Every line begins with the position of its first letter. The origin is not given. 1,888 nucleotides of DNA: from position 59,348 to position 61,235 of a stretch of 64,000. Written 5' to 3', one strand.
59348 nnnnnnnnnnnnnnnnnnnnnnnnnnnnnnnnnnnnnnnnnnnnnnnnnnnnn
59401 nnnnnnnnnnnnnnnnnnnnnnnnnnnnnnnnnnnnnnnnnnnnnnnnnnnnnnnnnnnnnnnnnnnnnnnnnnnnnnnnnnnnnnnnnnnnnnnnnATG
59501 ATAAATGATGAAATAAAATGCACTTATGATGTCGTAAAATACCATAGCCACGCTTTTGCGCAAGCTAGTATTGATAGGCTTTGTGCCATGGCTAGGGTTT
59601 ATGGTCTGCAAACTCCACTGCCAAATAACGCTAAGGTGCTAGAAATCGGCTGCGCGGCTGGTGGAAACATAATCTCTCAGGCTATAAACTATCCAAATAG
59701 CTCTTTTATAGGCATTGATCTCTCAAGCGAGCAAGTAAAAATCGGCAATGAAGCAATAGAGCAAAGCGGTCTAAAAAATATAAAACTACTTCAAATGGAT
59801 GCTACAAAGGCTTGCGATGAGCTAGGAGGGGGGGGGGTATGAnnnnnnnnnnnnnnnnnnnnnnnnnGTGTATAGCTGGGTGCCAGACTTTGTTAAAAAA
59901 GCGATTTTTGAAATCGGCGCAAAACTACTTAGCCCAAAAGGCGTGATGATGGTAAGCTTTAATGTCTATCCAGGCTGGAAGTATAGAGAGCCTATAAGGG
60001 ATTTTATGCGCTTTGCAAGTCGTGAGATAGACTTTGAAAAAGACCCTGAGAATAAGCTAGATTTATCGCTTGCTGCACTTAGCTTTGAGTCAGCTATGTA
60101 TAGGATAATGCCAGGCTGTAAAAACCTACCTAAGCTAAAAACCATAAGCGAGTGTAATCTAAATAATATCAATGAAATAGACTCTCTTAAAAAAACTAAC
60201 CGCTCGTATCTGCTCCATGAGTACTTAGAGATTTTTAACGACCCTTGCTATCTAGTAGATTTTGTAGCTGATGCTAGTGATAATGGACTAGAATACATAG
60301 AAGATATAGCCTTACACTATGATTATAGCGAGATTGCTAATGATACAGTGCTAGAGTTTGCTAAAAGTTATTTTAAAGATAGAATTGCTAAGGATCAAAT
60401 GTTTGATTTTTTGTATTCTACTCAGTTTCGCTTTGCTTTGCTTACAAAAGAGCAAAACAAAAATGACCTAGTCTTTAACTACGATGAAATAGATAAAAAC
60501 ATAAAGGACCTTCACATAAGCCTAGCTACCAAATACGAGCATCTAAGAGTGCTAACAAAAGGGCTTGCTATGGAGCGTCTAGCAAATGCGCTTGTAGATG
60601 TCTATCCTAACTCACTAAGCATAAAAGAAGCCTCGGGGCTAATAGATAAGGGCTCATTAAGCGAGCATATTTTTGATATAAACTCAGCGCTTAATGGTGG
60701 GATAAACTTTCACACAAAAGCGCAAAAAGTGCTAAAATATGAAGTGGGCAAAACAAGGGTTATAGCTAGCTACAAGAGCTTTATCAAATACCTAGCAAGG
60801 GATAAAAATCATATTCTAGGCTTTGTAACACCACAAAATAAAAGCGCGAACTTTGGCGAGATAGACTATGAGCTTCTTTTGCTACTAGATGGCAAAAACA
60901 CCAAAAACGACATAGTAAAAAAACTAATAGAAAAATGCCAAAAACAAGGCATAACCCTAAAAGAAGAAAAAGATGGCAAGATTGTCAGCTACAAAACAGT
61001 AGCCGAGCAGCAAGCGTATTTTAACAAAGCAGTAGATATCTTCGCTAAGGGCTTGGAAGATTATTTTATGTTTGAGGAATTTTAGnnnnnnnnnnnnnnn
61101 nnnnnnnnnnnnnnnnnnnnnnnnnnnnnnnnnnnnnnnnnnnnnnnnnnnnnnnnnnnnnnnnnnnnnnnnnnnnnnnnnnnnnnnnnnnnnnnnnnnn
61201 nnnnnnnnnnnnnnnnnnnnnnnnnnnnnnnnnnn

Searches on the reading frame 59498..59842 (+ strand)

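Call 35: search_protein_families(library=pfam, proteins=[window:59498-59842:+], max_evalue=0.001)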
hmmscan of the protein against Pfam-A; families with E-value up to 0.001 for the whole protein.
window:59498-59842:+ (114 aa): 8 families
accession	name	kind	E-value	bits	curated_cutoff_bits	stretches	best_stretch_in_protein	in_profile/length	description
PF02390.23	Methyltransf_4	-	1.6e-11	44.4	24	1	45-105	3-63/173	Putative methyltransferase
PF13847.12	Methyltransf_31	-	1.6e-09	38.1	27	1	44-104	4-65/145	Methyltransferase domain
PF13649.12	Methyltransf_25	-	1e-08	36.2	27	1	47-104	1-57/97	Methyltransferase domain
PF02353.26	CMAS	-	9e-06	25.6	27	1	43-99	62-117/273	Mycolic acid cyclopropane synthetase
PF08242.18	Methyltransf_12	-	1.6e-05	26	30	1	48-108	1-61/98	Methyltransferase domain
PF01596.23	Methyltransf_3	-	8.6e-05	22.4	22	1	39-109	40-112/204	O-methyltransferase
PF08241.18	Methyltransf_11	-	0.00017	22.6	21.2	1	48-104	1-53/95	Methyltransferase domain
PF01135.25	PCMT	-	0.00052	20.3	20.3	1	21-104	52-135/210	Protein-L-isoaspartate(D-aspartate) O-methyltransferase (PCMT)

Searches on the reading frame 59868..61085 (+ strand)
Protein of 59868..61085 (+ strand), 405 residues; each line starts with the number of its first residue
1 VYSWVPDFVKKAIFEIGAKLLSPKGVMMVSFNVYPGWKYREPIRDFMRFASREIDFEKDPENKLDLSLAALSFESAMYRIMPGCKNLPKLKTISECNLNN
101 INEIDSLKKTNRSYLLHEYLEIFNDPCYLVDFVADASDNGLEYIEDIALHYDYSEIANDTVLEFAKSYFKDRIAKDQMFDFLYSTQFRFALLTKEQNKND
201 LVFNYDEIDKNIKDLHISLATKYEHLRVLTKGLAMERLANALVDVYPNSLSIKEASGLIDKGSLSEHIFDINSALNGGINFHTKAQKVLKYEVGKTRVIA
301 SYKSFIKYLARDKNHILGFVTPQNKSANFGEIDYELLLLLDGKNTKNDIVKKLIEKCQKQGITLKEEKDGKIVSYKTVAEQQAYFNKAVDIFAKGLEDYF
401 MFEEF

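Call 35: search_protein_families(library=pfam, proteins=[window:59868-61085:+], max_evalue=0.001)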
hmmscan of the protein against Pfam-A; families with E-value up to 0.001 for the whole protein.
window:59868-61085:+ (405 aa): 2 families
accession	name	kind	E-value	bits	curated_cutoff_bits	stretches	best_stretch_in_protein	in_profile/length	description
PF10119.14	MethyTransf_Reg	-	3.2e-18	66.7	25.5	1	111-194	1-84/84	Predicted methyltransferase regulatory domain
PF21782.3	PKMT_2nd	-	5.2e-05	24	27.8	1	329-381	30-80/98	PKMT, C-terminal winged helix domain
